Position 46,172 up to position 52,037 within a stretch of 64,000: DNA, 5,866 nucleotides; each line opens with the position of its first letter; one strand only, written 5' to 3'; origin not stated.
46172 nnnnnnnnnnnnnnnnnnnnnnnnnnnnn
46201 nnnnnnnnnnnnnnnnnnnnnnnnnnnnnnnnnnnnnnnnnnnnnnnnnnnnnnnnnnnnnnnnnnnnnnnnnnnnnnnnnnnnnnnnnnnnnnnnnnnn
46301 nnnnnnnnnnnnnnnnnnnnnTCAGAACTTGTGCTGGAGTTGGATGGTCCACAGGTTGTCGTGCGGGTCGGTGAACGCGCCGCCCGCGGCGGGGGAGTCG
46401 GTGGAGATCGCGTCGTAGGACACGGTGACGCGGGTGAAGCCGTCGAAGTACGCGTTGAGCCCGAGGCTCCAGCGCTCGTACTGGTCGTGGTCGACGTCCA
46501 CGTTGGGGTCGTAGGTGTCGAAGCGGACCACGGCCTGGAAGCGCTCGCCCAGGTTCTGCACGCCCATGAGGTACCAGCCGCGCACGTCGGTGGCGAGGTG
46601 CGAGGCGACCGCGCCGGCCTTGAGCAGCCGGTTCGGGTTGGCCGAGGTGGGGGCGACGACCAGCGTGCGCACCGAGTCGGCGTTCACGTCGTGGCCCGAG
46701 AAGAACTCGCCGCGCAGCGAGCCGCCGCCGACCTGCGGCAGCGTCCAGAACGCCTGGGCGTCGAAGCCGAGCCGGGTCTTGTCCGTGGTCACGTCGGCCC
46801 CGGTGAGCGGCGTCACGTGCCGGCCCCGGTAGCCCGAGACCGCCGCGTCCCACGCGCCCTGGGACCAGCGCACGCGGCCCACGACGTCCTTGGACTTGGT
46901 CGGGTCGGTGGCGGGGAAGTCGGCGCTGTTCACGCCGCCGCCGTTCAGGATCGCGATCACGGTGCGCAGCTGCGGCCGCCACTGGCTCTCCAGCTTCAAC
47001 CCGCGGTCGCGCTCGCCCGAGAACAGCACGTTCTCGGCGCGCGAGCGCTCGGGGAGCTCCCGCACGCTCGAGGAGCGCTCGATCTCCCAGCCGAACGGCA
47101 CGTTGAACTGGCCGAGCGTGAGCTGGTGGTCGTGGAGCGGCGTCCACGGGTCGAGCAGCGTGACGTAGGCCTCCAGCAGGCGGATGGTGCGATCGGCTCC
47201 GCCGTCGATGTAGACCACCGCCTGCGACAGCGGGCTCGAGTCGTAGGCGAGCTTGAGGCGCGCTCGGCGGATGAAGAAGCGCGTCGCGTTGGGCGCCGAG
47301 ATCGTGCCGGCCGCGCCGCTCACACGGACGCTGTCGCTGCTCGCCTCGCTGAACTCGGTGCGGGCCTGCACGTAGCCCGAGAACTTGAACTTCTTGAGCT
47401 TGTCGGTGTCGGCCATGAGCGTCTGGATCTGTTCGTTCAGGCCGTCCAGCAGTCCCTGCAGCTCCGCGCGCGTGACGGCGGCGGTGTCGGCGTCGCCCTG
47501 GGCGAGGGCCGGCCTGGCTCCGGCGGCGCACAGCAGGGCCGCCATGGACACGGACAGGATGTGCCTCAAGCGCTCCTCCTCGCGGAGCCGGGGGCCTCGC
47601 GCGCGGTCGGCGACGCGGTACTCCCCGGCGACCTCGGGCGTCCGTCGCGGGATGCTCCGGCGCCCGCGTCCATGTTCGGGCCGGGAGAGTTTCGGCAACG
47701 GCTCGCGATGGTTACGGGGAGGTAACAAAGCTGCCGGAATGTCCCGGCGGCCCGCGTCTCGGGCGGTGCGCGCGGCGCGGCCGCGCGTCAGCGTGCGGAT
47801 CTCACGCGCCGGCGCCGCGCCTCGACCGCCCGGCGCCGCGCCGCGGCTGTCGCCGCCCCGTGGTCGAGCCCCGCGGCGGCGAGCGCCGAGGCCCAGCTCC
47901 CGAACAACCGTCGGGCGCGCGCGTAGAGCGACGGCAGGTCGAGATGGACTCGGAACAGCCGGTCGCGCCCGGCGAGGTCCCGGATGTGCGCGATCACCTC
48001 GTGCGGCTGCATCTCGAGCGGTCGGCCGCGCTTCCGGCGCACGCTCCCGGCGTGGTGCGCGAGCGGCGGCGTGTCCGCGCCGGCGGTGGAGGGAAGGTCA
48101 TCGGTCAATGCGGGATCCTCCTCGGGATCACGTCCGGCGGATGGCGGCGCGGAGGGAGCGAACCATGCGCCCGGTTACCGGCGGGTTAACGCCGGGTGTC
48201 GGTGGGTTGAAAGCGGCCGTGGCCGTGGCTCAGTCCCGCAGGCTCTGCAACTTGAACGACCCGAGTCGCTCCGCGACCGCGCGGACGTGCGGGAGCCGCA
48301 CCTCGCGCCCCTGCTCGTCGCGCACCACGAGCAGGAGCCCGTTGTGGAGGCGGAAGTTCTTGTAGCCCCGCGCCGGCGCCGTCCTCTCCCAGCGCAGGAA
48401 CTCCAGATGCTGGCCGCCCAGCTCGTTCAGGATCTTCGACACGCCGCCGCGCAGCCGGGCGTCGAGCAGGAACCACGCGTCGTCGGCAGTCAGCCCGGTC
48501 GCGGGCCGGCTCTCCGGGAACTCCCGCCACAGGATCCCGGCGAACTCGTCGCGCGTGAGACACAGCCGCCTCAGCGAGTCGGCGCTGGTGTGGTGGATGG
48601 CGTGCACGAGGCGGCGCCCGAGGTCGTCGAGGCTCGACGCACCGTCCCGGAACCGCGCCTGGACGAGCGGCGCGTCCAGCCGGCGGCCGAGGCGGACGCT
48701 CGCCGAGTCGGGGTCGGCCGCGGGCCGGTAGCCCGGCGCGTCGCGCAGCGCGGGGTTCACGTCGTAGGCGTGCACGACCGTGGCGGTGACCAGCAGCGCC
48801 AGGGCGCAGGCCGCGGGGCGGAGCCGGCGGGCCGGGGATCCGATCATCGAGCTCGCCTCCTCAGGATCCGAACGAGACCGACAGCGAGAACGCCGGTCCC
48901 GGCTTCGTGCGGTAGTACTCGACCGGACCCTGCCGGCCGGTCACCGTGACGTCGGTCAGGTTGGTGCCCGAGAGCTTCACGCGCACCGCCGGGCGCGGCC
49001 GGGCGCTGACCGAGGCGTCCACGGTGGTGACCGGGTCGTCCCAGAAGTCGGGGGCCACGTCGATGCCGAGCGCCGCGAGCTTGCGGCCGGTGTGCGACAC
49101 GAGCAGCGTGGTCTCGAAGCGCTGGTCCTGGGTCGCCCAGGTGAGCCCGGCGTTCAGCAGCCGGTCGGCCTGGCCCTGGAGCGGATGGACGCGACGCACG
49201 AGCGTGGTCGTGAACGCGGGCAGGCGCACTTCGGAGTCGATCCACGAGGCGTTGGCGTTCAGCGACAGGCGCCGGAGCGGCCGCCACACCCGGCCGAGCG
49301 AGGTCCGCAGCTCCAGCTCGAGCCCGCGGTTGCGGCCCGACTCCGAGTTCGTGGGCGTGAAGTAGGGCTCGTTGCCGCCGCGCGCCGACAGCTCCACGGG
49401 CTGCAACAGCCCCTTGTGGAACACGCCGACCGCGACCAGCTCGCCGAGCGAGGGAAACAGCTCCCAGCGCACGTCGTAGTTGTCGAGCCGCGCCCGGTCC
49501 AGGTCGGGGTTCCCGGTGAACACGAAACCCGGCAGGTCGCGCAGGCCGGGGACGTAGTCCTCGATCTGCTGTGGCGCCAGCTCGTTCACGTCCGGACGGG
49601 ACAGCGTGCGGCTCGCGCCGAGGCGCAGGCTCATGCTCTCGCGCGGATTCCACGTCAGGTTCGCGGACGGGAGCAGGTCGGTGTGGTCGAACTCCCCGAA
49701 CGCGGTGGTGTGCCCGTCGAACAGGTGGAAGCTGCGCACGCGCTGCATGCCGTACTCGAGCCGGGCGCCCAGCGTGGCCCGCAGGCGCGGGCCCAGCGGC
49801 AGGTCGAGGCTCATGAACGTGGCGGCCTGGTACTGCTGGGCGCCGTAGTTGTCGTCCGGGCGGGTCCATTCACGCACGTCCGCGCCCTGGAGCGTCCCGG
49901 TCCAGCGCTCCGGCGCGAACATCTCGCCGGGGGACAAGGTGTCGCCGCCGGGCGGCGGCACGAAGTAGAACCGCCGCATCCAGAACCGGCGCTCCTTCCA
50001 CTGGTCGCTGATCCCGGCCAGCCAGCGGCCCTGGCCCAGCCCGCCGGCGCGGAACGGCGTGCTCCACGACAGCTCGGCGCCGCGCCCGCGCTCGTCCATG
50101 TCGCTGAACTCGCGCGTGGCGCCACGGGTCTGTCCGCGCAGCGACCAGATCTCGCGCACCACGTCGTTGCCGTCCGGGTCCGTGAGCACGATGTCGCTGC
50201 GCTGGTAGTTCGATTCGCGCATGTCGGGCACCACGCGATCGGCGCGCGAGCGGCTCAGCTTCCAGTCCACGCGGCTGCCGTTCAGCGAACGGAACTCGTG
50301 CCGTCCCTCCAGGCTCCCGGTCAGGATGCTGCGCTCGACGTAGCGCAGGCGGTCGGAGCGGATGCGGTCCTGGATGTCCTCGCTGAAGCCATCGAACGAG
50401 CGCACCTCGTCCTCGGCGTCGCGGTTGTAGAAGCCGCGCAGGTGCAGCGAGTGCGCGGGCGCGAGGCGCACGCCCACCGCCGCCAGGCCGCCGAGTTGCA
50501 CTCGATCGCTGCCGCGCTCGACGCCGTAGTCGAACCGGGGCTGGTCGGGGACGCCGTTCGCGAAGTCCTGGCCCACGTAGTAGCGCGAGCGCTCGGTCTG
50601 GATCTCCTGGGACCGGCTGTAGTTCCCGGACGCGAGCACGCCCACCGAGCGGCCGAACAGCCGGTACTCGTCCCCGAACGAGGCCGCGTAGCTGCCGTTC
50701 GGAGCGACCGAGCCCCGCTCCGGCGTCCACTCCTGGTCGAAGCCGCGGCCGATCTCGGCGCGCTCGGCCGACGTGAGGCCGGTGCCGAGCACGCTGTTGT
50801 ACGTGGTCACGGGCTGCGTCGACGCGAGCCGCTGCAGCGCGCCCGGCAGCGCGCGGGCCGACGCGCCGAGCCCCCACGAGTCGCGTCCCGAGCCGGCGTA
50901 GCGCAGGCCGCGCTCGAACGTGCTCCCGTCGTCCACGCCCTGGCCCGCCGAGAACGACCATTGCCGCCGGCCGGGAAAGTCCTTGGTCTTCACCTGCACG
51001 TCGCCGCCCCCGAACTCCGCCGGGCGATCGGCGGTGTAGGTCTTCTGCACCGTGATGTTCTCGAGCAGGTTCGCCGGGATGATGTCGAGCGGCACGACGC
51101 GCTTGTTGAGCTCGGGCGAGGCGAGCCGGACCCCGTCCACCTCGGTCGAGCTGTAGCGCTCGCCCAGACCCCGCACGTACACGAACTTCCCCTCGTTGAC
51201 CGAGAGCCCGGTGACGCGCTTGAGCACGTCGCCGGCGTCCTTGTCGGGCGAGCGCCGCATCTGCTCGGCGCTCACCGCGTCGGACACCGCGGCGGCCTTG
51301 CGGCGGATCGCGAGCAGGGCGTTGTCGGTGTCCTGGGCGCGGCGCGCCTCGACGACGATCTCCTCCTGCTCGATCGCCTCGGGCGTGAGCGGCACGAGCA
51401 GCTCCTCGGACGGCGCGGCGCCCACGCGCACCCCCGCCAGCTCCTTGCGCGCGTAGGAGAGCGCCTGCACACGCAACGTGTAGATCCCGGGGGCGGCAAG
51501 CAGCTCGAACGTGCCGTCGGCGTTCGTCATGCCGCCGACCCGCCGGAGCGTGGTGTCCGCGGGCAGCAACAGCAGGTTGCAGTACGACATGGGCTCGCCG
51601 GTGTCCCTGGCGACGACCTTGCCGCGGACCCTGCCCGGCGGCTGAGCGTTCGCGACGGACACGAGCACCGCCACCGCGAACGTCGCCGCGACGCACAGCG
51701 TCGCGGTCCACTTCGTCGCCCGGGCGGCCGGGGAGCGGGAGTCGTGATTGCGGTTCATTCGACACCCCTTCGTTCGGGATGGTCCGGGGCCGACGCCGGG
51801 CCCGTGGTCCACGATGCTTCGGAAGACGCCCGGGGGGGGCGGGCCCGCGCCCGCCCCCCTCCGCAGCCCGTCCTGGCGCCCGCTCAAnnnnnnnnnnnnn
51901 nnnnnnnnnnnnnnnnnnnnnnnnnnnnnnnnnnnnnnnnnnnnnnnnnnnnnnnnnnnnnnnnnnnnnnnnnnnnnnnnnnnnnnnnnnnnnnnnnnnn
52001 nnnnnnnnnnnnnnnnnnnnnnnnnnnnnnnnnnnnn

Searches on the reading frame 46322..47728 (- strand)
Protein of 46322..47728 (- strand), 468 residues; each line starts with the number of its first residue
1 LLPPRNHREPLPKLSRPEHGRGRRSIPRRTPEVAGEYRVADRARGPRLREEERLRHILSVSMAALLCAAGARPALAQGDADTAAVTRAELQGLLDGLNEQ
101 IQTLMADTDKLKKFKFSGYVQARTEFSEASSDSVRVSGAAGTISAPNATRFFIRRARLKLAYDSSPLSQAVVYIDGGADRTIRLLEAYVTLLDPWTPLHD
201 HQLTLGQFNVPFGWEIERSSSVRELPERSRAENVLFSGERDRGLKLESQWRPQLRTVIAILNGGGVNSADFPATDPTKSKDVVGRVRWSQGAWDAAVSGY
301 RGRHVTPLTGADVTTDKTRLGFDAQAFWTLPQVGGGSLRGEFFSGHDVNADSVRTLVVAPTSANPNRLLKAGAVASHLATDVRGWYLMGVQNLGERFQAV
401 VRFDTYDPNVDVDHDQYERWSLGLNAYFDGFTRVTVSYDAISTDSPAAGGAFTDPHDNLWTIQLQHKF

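Call 81: search_protein_families(library=pfam, proteins=[window:46322-47728:-], max_evalue=0.00001)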
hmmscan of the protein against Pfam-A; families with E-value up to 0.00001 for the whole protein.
window:46322-47728:- (468 aa): 1 family
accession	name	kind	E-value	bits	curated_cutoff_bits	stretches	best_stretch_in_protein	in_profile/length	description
PF07396.17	Porin_O_P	-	9.5e-06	25.5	20.9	0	184-248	68-128/370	Phosphate-selective porin O and P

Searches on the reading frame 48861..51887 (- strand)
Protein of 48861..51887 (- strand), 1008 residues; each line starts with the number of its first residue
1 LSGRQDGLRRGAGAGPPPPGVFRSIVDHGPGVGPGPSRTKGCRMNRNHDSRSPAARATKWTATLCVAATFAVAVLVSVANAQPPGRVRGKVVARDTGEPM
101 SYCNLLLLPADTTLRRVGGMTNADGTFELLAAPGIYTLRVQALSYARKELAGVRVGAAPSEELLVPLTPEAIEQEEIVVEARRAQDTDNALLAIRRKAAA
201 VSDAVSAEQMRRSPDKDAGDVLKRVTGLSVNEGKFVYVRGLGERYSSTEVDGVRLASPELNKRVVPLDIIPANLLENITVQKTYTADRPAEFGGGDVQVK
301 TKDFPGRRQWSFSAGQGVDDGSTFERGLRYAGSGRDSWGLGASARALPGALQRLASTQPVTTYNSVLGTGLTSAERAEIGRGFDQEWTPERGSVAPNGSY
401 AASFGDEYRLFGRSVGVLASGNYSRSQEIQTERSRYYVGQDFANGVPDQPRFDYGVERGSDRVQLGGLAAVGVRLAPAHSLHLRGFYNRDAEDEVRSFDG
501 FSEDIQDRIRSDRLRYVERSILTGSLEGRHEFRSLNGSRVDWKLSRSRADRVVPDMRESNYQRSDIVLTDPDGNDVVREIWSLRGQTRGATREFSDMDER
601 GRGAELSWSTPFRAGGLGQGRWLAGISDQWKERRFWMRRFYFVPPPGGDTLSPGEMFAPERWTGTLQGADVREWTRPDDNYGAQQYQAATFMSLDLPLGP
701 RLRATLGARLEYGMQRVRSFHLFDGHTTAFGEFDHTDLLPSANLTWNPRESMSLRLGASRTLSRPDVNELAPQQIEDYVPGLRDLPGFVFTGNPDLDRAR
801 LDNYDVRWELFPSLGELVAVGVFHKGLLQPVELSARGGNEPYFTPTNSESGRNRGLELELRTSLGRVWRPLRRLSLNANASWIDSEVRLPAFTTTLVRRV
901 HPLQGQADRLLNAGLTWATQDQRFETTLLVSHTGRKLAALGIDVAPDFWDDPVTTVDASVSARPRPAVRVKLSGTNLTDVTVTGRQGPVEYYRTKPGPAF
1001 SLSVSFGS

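Call 81: search_protein_families(library=pfam, proteins=[window:48861-51887:-], max_evalue=0.00001)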
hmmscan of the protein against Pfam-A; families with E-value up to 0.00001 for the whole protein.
window:48861-51887:- (1008 aa): 5 families
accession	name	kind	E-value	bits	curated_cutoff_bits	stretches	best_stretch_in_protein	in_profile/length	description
PF00593.30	TonB_dep_Rec_b-barrel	-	1e-28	101.9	27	1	509-977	42-436/436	TonB dependent receptor-like, beta-barrel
PF14905.12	OMP_b-brl_3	-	1.3e-12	47.9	27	1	678-882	105-298/408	Outer membrane protein beta-barrel family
PF07715.20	Plug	-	2.3e-12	47.8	23.9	1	197-284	4-95/107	TonB-dependent Receptor Plug Domain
PF13620.12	CarboxypepD_reg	-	1e-09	39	32.3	1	87-165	2-79/82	Carboxypeptidase regulatory-like domain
PF13715.12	CarbopepD_reg_2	-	1e-07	32.3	32.2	1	87-179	1-88/88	CarboxypepD_reg-like domain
